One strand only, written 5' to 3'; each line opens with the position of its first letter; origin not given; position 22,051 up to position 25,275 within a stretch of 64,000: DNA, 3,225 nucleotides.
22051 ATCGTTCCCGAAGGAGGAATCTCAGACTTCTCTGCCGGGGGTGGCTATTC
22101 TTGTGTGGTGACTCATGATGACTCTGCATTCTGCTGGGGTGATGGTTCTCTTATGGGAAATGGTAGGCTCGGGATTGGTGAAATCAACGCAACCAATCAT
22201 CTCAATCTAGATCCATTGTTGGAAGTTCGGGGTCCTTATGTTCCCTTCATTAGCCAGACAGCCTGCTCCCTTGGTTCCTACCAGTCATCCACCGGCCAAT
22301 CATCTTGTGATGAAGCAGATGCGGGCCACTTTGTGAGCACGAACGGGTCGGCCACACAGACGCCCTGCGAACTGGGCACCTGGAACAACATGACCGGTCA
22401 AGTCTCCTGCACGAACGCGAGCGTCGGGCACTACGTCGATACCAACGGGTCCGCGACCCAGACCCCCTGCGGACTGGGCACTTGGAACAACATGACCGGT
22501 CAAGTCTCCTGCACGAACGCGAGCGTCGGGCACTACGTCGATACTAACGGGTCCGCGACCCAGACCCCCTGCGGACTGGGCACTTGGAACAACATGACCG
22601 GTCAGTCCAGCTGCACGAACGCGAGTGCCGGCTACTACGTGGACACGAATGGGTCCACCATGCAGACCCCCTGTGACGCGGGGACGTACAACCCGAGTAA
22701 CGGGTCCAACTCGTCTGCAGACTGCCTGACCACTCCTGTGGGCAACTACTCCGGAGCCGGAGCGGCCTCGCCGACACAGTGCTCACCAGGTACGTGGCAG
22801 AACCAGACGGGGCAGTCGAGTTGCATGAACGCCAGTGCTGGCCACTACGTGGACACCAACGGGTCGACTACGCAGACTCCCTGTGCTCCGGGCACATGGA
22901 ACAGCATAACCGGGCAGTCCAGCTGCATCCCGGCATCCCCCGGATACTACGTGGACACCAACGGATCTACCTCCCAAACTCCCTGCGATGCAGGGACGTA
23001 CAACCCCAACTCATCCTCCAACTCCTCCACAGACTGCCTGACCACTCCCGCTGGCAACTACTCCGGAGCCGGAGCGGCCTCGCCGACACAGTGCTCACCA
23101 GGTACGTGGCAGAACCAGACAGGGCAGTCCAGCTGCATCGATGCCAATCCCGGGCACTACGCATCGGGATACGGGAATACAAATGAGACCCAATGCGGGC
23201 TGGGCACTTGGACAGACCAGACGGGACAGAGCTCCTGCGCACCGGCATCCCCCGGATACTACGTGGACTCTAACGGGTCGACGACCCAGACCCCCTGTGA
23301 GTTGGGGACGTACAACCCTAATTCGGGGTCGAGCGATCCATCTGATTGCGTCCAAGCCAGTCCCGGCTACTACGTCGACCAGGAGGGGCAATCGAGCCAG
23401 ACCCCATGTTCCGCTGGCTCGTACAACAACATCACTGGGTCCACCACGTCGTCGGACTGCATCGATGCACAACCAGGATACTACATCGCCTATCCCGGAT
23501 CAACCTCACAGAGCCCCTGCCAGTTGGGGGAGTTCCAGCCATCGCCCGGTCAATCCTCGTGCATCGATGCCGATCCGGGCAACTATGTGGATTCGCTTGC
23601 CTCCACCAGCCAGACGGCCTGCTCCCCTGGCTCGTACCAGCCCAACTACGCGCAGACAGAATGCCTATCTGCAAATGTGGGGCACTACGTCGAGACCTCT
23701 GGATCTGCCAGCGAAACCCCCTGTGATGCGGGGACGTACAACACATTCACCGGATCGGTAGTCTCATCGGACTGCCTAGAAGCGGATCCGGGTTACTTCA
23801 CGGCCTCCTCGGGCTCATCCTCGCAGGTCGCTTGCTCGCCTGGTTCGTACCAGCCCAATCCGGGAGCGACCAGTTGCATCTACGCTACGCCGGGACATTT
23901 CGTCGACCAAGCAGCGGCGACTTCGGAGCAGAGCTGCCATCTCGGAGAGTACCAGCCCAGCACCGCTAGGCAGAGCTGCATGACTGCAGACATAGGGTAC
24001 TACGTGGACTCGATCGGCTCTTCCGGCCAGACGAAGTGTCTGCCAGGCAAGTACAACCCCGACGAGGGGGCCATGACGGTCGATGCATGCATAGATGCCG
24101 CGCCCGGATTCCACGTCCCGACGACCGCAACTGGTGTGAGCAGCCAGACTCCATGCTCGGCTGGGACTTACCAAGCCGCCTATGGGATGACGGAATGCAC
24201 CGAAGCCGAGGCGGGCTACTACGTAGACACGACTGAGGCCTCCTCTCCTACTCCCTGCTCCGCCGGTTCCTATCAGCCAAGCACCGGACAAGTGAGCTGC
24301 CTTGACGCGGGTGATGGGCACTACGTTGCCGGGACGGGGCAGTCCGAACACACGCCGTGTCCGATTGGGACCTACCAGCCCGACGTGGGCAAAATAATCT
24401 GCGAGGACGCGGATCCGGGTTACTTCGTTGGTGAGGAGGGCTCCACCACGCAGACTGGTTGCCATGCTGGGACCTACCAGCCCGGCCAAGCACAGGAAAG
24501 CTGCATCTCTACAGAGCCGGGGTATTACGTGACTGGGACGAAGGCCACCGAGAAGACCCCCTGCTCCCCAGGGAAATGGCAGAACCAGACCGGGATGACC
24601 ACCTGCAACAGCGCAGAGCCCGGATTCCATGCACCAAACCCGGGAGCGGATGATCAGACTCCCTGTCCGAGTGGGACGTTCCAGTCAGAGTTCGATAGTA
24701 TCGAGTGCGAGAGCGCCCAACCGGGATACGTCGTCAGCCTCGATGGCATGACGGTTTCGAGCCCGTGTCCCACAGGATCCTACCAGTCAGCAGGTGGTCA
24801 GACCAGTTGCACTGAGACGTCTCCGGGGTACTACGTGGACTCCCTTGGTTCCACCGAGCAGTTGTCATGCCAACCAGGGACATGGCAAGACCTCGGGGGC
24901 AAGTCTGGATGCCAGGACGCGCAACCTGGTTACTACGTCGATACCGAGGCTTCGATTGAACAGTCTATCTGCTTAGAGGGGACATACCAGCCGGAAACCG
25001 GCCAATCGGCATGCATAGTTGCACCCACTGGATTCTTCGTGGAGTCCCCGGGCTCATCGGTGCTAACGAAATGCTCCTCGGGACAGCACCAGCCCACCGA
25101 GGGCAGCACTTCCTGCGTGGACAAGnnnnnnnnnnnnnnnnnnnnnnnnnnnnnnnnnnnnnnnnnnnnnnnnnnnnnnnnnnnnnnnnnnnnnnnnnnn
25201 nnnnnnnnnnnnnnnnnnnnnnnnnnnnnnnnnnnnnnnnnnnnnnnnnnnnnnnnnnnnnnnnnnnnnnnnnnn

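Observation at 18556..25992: A roughly 2,480-aa archaeal surface protein built from 'eukaryote-signature' modules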

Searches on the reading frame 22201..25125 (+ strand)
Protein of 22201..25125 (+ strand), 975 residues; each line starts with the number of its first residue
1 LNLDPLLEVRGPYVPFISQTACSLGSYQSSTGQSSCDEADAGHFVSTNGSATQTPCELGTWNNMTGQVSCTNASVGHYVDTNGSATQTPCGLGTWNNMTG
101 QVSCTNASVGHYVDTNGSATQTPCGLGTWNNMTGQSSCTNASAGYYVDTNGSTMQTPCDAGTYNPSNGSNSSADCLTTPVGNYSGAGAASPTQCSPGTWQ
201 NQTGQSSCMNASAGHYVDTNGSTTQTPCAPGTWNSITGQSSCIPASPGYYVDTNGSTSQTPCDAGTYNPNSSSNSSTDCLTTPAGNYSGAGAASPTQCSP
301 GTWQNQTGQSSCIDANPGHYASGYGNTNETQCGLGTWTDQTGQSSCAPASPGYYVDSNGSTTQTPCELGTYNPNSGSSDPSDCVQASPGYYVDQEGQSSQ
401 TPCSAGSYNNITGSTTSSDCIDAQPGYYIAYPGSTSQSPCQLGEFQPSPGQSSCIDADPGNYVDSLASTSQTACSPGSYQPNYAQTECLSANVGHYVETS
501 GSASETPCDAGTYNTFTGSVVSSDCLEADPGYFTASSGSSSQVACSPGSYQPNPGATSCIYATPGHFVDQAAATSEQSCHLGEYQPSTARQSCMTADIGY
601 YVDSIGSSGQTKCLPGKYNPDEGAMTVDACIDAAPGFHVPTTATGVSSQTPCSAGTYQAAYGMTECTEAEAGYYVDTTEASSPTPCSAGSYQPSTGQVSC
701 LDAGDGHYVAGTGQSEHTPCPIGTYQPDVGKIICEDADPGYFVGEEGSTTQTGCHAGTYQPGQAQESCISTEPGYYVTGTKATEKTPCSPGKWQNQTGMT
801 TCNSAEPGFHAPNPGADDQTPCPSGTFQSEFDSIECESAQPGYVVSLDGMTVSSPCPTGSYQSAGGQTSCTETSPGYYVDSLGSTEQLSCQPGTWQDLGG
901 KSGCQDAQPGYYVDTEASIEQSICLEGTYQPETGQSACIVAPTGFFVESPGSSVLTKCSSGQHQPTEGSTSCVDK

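Call 27: search_solved_structures(query=window:22201-25125:+, max_evalue=0.001)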
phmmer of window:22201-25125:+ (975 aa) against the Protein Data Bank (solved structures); distinct sequences matched with E-value up to 0.001: 0.
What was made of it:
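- Tried and rejected: PDB sequence search with the stalk gave nothing (call 27).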

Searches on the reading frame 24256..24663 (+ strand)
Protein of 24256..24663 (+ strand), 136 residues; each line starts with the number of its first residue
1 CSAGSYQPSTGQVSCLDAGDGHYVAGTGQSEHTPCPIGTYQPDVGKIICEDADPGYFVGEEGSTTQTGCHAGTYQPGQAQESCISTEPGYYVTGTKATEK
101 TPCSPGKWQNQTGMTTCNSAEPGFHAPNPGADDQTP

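Call 65: predict_structure(alignment_id=A2)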
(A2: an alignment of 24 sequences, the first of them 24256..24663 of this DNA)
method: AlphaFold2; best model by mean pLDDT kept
length: 136 residues; sequences in the alignment: 24
mean_pLDDT: 92.6   pTM: 0.77
mean pLDDT of the five models: 92.6, 92.4, 92.0, 90.6, 87.7
residues with pLDDT >= 90: 101; 70-90: 32; 50-70: 3; < 50: 0
segments of 3 or more residues with pLDDT < 50: none
pLDDT, mean of each block of 10 residues (from residue 1): 84 82 88 94 90 97 96 96 97 96 96 96 91 93
secondary structure, 60 per line:
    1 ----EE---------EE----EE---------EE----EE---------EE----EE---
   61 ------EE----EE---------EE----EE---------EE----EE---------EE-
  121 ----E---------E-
elements in order:
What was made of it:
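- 22264..25125 (+): Stalk of 28 ephrin-receptor-like units (the last one truncated), residues 1237-2190. Each unit has two Cys and the stalk carries 25 sequons. AF2 of 4 units gives pLDDT 92.6, all beta-hairpins (call 65).
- On Ephrin_rec_like / TNFR-type cysteine-rich repeats: AF2 pLDDT 92.6, with only short paired strands (call 65).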

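Call 69: fold_search(model_id=the predicted structure, library=pdb)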
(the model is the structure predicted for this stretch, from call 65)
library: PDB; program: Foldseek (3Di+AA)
matches with E <= 10: 290; with E <= 0.001: 7
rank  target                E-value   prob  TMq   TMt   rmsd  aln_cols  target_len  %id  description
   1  9b4h_A                7.5e-08  1.00  0.62  0.06   7.1       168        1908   22  Chlamydomonas reinhardtii mastigoneme filament (released 2024-04-10)
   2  8wa2_E                5.2e-07  1.00  0.83  0.09   4.2       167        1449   22  cryo-EM structure of native mastigonemes isolated from Chlamydomonas reinhardtii at 3.0 angstrom resolution (released 2024-04-10)
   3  8wa2_F                1.1e-06  1.00  0.83  0.09   4.2       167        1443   22  cryo-EM structure of native mastigonemes isolated from Chlamydomonas reinhardtii at 3.0 angstrom resolution (released 2024-04-10)
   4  8wa2_C                3.2e-06  1.00  0.80  0.08   4.3       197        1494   20  cryo-EM structure of native mastigonemes isolated from Chlamydomonas reinhardtii at 3.0 angstrom resolution (released 2024-04-10)
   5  8wa2_A                4.9e-06  1.00  0.57  0.06   8.0       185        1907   21  cryo-EM structure of native mastigonemes isolated from Chlamydomonas reinhardtii at 3.0 angstrom resolution (released 2024-04-10)
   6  8tx1                  4.7e-05  1.00  0.80  0.07   2.8       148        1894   24  Characterization of the Chlamydomonas Flagellar Mastigoneme Filament Structure at 3.6A (released 2023-10-25)
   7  8wa2_D                6.1e-05  1.00  0.52  0.06   6.7       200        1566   16  cryo-EM structure of native mastigonemes isolated from Chlamydomonas reinhardtii at 3.0 angstrom resolution (released 2024-04-10)
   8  6pe8_U                2.8e-03  0.96  0.26  0.23  12.2       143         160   20  Crystal structure of CD40/ABBV-323 FAB complex (released 2019-08-14)
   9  9vqm_A                3.4e-03  1.00  0.40  0.07  17.0       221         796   14  Cryo-EM structure of Elapor1WT in tetrameric form (released 2025-07-23)
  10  9vqm_B                4.3e-03  1.00  0.40  0.08  15.5       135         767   21  Cryo-EM structure of Elapor1WT in tetrameric form (released 2025-07-23)
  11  6a3w_C                4.7e-03  0.99  0.30  0.30   9.1       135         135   16  Complex structure of 4-1BB and utomilumab (released 2018-10-10)
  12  9vqm_C                8.1e-03  1.00  0.41  0.07  15.7       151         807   18  Cryo-EM structure of Elapor1WT in tetrameric form (released 2025-07-23)
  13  9vqm_D                1.2e-02  1.00  0.37  0.07  14.5       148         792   18  Cryo-EM structure of Elapor1WT in tetrameric form (released 2025-07-23)
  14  6pe8_T                1.2e-02  0.85  0.27  0.24  11.4       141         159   16  Crystal structure of CD40/ABBV-323 FAB complex (released 2019-08-14)
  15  8yx9_K                1.3e-02  0.93  0.31  0.30   7.6       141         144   18  CD40 in complex with Dacetuzumab Fab (released 2024-05-08)
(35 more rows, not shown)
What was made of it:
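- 22264..25125 (+): Foldseek: Chlamydomonas mastigoneme Mst1 (TM up to 0.83), then Elapor1, TNFR-family CRDs and EphA4 (call 69).
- On Ephrin_rec_like / TNFR-type cysteine-rich repeats: Foldseek hits to Mst1, Elapor1, CD40, 4-1BB, TNFR2 and EphA4 (call 69).
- Closest known: Ephrin_rec_like / GCC2_GCC3 / TNFR-type cysteine-rich repeats. Same: It matches Mst1 (TM up to 0.83), Elapor1, TNFR-family CRDs and EphA4 (calls 65, 69).
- It best matches the rod-forming Chlamydomonas mastigoneme protein, then Elapor1, TNFR CRDs and EphA4 (calls 65, 69). The stalk's best structural match is the Chlamydomonas mastigoneme filament protein (call 69).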
